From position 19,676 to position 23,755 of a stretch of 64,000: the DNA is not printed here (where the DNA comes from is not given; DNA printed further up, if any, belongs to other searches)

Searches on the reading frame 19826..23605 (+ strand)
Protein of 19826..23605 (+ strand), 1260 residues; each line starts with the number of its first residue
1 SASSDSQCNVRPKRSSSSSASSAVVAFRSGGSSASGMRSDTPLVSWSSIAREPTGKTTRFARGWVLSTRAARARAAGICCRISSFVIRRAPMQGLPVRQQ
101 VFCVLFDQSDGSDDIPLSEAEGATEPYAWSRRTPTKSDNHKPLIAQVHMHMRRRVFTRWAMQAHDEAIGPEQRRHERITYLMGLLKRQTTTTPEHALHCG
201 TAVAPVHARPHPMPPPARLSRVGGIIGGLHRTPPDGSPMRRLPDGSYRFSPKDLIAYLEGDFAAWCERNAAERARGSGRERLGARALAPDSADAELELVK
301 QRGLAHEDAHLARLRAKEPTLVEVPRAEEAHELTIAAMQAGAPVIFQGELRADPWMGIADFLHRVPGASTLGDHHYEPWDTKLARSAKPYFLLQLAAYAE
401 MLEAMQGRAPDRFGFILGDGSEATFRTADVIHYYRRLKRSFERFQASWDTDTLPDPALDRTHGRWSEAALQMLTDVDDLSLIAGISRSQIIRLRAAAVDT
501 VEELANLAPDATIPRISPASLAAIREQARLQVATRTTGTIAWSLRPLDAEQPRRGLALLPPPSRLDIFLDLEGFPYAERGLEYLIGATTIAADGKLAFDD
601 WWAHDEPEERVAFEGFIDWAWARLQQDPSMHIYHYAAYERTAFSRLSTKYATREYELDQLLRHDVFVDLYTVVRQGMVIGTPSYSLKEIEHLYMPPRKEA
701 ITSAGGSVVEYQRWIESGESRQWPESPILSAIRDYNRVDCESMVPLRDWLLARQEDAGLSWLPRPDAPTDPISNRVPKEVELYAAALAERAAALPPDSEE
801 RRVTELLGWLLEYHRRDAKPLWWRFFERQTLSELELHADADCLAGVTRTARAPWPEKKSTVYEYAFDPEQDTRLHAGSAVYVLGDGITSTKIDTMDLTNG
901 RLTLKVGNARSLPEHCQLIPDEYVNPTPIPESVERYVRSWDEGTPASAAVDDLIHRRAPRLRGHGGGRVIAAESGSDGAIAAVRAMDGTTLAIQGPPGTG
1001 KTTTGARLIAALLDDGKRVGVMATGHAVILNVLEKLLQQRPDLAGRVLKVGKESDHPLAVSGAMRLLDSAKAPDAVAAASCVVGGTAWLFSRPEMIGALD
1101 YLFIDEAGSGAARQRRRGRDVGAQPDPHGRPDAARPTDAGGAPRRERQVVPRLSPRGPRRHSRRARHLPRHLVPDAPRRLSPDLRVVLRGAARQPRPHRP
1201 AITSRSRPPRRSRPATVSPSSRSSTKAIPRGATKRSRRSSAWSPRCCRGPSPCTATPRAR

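Call 31: search_protein_families(library=pfam, proteins=[window:19826-23605:+], max_evalue=0.001)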
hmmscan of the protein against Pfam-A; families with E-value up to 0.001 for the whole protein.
window:19826-23605:+ (1260 aa): 3 families
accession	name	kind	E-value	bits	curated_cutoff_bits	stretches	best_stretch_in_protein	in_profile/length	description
PF13482.12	RNase_H_2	-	3.8e-19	69.7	22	1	567-750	1-164/165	RNase_H superfamily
PF13086.12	AAA_11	-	3.3e-06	27.5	27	1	990-1054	19-93/257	AAA domain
PF13604.12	AAA_30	-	0.00052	20.3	27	0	983-1029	13-59/191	AAA domain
